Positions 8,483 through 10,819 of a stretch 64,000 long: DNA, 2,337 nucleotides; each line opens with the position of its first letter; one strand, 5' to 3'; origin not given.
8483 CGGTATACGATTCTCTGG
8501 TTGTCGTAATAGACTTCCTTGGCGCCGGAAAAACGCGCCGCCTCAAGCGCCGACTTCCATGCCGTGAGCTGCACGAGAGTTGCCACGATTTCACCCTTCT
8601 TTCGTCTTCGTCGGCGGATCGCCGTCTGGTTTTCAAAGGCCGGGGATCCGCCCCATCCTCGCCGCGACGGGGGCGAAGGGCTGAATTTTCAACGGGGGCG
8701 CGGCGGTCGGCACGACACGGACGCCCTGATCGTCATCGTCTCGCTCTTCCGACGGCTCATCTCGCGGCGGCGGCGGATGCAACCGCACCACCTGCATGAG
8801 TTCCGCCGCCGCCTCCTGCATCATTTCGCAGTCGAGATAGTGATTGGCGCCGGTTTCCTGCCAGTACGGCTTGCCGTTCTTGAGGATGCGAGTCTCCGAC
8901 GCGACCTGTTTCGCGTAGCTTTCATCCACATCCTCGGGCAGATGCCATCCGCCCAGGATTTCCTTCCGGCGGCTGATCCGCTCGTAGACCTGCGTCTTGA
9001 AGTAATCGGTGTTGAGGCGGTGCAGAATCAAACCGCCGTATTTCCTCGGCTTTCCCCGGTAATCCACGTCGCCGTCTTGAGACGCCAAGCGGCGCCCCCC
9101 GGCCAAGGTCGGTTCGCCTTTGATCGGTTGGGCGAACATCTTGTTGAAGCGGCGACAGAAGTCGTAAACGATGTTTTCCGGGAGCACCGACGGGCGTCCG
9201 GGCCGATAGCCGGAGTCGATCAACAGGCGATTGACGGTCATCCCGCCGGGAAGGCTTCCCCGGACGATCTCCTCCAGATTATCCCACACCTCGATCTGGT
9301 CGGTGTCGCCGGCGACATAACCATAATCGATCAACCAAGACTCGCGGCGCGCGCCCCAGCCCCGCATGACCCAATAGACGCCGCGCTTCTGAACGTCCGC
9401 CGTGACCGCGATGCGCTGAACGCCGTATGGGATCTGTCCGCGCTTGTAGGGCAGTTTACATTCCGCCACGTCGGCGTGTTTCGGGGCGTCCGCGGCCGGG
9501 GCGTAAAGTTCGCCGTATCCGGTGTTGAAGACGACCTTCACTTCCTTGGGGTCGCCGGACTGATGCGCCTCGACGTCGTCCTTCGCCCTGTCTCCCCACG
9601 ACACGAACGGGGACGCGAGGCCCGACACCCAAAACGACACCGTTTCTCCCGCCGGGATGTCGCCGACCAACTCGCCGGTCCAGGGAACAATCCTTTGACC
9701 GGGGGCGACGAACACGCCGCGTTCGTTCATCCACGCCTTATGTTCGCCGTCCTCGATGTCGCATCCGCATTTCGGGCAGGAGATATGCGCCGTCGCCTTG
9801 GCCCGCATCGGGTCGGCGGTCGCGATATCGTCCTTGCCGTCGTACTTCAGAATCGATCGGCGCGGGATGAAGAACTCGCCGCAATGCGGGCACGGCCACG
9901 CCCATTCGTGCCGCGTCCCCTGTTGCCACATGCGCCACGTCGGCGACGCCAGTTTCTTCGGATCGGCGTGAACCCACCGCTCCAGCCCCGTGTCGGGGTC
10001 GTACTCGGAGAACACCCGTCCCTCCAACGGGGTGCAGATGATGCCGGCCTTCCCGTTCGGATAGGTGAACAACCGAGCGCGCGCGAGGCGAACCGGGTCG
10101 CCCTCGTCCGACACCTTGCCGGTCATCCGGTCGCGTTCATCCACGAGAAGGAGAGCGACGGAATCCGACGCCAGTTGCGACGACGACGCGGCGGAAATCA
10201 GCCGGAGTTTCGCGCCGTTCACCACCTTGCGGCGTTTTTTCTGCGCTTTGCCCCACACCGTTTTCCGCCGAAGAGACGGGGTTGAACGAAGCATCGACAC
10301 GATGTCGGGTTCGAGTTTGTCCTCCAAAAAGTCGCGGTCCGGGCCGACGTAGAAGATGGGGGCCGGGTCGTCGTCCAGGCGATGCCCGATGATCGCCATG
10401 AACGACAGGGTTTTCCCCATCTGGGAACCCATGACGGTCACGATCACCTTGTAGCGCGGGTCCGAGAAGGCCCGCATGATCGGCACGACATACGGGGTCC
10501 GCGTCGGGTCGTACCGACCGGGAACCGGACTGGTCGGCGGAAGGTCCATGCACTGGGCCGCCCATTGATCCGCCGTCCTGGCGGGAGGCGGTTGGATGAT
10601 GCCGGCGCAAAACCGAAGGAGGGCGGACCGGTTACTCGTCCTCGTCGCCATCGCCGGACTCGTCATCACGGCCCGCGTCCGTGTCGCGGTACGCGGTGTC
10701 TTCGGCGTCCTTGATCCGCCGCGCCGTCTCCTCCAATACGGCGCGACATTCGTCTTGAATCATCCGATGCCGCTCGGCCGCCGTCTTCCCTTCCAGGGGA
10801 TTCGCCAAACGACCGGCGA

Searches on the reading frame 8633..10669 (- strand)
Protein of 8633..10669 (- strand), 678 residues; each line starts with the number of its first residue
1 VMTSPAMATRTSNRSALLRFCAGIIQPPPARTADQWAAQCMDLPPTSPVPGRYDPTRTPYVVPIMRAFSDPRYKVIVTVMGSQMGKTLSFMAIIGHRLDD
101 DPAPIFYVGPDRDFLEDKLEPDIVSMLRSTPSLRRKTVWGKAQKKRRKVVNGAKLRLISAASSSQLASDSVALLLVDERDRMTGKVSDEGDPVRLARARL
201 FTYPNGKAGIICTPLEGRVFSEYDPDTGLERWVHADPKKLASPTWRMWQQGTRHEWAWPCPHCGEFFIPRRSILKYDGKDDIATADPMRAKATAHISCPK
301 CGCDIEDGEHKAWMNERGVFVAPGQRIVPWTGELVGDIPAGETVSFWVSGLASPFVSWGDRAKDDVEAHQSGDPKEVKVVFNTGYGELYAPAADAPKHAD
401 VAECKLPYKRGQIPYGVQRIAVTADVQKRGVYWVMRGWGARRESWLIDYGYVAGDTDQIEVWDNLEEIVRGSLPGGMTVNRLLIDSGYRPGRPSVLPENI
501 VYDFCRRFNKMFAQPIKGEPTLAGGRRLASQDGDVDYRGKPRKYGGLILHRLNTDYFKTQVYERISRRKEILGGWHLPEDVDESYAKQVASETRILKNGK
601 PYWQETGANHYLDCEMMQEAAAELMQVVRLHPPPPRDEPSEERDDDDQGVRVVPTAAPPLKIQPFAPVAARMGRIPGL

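Call 50: search_protein_families(library=phrogs, proteins=[window:8633-10669:-], max_evalue=0.00001)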
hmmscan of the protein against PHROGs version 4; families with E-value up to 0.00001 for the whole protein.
window:8633-10669:- (678 aa): 6 families
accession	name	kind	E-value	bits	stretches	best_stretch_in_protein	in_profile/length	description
phrog_15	-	head and packaging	9.9e-160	535.3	1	2-658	326-956/1330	terminase large subunit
phrog_15657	-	unknown function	6.6e-16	59.6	1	337-519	21-198/230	-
phrog_675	-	head and packaging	3.1e-12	46.6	1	59-184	45-167/576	terminase large subunit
phrog_21311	-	head and packaging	9.7e-09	36.4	0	124-214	16-111/218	terminase large subunit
phrog_33134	-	head and packaging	2e-07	32.3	1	289-393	17-123/132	terminase large subunit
phrog_16406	-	unknown function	5.9e-07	29.5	1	308-463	73-223/601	-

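Call 51: search_dna_similar(query=window:8633-10669:-, collection=phages, mode=protein, max_rows=15)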
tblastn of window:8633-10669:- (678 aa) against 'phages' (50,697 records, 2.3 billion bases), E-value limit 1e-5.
Records with a match: 710; places in all: 711; records where one place covers at least 80% of the query: 302.
Best place of each record, by identity: <60% 710.
By first word of the organism name: Escherichia 129; Salmonella 92; Vibrio 62; Rhodobacter 39; Aeromonas 29; Klebsiella 27; Pseudomonas 26; Bacteriophage 25; Ralstonia 23; Proteus 21; and 68 more.
By host as written in the record: - 108; Escherichia coli 53; Rhodobacter capsulatus YW1 39; Salmonella enterica subsp. enterica serovar Typhimurium 25; Ralstonia solanacearum 21; Salmonella enterica 17; Proteus mirabilis 15; Escherichia coli ECOR13 12; and 231 more.
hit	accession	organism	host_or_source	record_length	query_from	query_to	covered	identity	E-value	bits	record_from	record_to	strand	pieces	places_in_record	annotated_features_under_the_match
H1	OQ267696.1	Vibrio phage VPHZ6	Vibrio parahaemolyticus ATCC 17802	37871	15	630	91%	39.6%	4e-120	400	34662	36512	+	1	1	terminase large subunit family protein | terminase small subunit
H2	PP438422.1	Microcystis phage Mae-JY30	Microcystis aeruginosa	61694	1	615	91%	39.5%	2e-120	401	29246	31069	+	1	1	putative terminase large subunit | hypothetical protein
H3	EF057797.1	Vibrio phage VP882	Vibrio parahaemolyticus O3:K6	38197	15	629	91%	39.3%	8e-118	394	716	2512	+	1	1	putative phage terminase large subunit | hypothetical protein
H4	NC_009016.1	Vibrio phage VP882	Vibrio parahaemolyticus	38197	15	629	91%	39.3%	8e-118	394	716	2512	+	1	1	terminase large subunit | terminase small subunit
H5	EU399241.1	Halomonas phage phiHAP-1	-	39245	17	618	89%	35.7%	3e-96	331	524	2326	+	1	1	putative terminase large subunit | putative terminase small subunit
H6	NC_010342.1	Halomonas phage phiHAP-1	Halomonas aquamarina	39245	17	618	89%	35.7%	3e-96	331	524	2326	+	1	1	terminase large subunit | terminase small subunit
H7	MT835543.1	Bacteriophage sp.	human fecal samples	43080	24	631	90%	28.5%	1e-43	175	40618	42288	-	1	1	record has no annotation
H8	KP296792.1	Bacteriophage Lily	Paenibacillus larvae ATCC 9545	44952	7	626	91%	27.7%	7e-33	142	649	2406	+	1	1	terminase large subunit | terminase small subunit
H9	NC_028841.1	Bacteriophage Lily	Paenibacillus larvae ATCC 9545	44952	7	626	91%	27.7%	7e-33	142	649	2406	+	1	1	terminase large subunit | terminase small subunit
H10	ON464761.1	Fusobacterium phage JD-Fnp3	Fusobacterium nucleatum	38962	25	624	88%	28.4%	2e-33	144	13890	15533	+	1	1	terminase large subunit family protein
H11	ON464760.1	Fusobacterium phage JD-Fnp2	Fusobacterium nucleatum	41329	25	624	88%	28.4%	2e-33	144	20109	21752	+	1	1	terminase large subunit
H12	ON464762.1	Fusobacterium phage JD-Fnp5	Fusobacterium nucleatum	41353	25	624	88%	28.4%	2e-33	144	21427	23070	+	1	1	terminase large subunit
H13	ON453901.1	Clostridium phage Saumur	Enterocloster clostridioformis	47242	12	624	90%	27.5%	6e-34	145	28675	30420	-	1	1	terminase large subunit | terminase small subunit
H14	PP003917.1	Pseudomonas phage vB_Pae_U5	Pseudomonas aeruginosa ST773 ...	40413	25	631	90%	27.7%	1e-32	141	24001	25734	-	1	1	terminase large subunit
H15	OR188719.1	Pseudomonas phage LPPA36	Pseudomonas aeruginosa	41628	25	631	90%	27.5%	1e-32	141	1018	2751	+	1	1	hypothetical protein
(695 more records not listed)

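Call 62: find_related_loci(query=window:8633-10669:-, collection=metagenome_contigs, flank=10000)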
Query window:8633-10669:- (678 aa) in metagenome_contigs; peptide patterns used: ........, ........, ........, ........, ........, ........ (x = any residue, [..] = any of these).
31 stretches matched a pattern, but none encodes a relative of the query by tblastn (E <= 1e-3).

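Call 63: find_related_loci(query=window:8633-10669:-, collection=viral_contigs, flank=10000)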
Query window:8633-10669:- (678 aa) in viral_contigs; peptide patterns used: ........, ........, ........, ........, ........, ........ (x = any residue, [..] = any of these).
9 stretches matched a pattern; 3 encode a relative of the query (tblastn E <= 1e-3); 3 distinct loci.
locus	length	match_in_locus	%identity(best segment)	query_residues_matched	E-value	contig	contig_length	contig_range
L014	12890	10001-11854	54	3-626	0e+0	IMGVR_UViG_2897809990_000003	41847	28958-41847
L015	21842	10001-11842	53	3-622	0e+0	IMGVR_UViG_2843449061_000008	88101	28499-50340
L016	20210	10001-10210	46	610-678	4e-7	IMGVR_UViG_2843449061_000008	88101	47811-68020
